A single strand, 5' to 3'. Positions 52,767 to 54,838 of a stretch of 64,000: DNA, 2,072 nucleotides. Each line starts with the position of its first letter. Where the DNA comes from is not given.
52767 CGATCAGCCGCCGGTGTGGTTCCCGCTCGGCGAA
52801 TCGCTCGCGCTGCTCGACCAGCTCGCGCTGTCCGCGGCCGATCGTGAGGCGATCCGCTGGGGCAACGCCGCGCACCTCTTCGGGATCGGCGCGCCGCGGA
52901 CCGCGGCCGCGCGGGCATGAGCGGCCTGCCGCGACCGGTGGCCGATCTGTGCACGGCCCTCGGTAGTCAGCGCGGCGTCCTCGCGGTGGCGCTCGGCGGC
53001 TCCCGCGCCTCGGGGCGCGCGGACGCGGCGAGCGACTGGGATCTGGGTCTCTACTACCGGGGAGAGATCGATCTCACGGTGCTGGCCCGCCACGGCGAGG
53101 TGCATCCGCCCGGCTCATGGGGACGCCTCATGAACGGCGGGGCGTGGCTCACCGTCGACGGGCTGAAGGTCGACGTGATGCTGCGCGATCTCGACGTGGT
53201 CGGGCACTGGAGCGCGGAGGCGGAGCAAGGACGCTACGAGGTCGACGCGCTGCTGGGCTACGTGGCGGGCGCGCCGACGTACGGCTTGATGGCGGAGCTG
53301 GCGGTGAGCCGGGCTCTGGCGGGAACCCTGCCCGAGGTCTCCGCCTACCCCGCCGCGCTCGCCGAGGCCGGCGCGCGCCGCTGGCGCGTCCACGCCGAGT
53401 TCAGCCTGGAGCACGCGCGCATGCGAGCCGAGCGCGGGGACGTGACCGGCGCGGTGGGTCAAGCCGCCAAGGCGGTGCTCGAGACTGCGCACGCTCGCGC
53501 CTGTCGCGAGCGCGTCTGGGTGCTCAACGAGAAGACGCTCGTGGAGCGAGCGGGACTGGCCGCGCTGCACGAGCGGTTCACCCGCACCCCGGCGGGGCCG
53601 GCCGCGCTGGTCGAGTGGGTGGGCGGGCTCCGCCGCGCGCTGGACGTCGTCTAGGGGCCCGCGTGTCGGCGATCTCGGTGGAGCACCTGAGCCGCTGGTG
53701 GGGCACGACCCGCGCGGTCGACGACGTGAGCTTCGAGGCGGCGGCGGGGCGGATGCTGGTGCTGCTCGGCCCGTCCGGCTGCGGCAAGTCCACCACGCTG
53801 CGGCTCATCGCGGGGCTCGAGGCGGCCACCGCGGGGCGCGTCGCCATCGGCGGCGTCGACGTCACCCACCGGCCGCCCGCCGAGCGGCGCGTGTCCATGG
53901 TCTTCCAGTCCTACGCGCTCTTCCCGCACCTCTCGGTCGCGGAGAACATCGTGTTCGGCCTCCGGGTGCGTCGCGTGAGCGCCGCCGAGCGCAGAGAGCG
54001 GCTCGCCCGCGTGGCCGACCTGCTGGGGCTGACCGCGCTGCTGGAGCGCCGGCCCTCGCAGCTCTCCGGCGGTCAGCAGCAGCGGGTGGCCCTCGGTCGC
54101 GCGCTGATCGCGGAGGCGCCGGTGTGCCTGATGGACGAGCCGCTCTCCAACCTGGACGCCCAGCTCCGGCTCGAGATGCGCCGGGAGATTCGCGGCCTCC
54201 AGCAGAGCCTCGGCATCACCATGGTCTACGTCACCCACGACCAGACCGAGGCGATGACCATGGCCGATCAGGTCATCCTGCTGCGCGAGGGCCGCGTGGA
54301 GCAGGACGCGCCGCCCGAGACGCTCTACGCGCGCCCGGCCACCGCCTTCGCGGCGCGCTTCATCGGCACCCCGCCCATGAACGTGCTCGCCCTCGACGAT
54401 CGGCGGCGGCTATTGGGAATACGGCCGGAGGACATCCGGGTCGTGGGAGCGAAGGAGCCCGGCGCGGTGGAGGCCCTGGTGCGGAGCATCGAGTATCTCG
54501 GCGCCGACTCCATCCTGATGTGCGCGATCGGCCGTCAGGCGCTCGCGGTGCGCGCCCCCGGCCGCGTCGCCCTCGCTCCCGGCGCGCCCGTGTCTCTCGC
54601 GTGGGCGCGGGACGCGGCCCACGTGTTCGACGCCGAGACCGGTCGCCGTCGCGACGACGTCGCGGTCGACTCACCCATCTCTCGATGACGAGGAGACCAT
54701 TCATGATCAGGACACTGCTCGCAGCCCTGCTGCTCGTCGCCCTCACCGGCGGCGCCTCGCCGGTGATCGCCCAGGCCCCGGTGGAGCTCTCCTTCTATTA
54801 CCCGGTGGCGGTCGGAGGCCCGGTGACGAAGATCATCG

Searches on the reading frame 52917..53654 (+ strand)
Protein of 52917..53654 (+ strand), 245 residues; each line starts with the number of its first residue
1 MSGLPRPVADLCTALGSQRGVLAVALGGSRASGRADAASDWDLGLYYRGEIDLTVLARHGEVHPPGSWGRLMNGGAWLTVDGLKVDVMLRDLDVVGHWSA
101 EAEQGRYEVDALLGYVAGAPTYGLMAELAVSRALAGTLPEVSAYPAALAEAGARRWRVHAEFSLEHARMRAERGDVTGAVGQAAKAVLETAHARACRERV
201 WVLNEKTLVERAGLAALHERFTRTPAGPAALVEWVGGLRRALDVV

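Call 74: search_protein_families(library=pfam, proteins=[window:52917-53654:+], max_evalue=0.01)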
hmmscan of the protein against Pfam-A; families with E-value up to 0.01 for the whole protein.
window:52917-53654:+ (245 aa): 2 families
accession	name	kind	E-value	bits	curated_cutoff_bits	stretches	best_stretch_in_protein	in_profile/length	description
PF18765.7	Polbeta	-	0.0014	19.2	26.9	1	17-53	9-45/93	Polymerase beta, Nucleotidyltransferase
PF01909.29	NTP_transf_2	-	0.0035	18.2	21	1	17-50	10-43/93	Nucleotidyltransferase domain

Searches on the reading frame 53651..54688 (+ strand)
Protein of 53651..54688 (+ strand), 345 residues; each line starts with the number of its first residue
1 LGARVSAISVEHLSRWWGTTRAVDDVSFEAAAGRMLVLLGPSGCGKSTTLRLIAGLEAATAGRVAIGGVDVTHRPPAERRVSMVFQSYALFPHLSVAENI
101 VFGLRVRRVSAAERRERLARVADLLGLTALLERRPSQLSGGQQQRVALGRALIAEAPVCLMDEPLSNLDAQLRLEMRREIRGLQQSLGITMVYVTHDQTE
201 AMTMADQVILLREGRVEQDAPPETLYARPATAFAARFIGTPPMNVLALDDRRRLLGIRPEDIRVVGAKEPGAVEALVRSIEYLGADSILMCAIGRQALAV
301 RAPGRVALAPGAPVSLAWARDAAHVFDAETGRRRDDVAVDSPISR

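Call 74: search_protein_families(library=pfam, proteins=[window:53651-54688:+], max_evalue=0.01)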
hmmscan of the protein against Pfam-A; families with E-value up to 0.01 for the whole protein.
window:53651-54688:+ (345 aa): 8 families
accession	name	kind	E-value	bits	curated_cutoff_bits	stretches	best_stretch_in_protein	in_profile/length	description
PF00005.33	ABC_tran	-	2.2e-34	119.4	25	1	24-165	2-136/137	ABC transporter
PF08402.16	TOBE_2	-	1.2e-13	51.4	21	1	255-326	1-76/76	TOBE domain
PF03215.21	Rad17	-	0.00018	22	23.8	1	22-54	34-66/186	Rad17 P-loop domain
PF02463.25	SMC_N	-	0.00024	21.1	40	1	34-209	25-212/220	RecF/RecN/SMC N terminal domain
PF20703.3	nSTAND1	-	0.0032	17.6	27.1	1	11-61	11-59/379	Novel STAND NTPase 1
PF13304.12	AAA_21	-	0.0039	17.7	27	0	36-56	2-22/304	AAA domain, putative AbiEii toxin, Type IV TA system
PF13191.12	AAA_16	-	0.0048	17.8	32.6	1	32-91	23-64/167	AAA ATPase domain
PF13401.12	AAA_22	-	0.0048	17.6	27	1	34-93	6-33/130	AAA domain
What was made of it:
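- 53651..54688 (+): ABC transporter ATPase (ABC_tran + TOBE_2), first gene of the operon. The start codon is approximate. Pfam: PF00005 at 2.2e-34 and PF08402 at 1.2e-13 (call 74).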
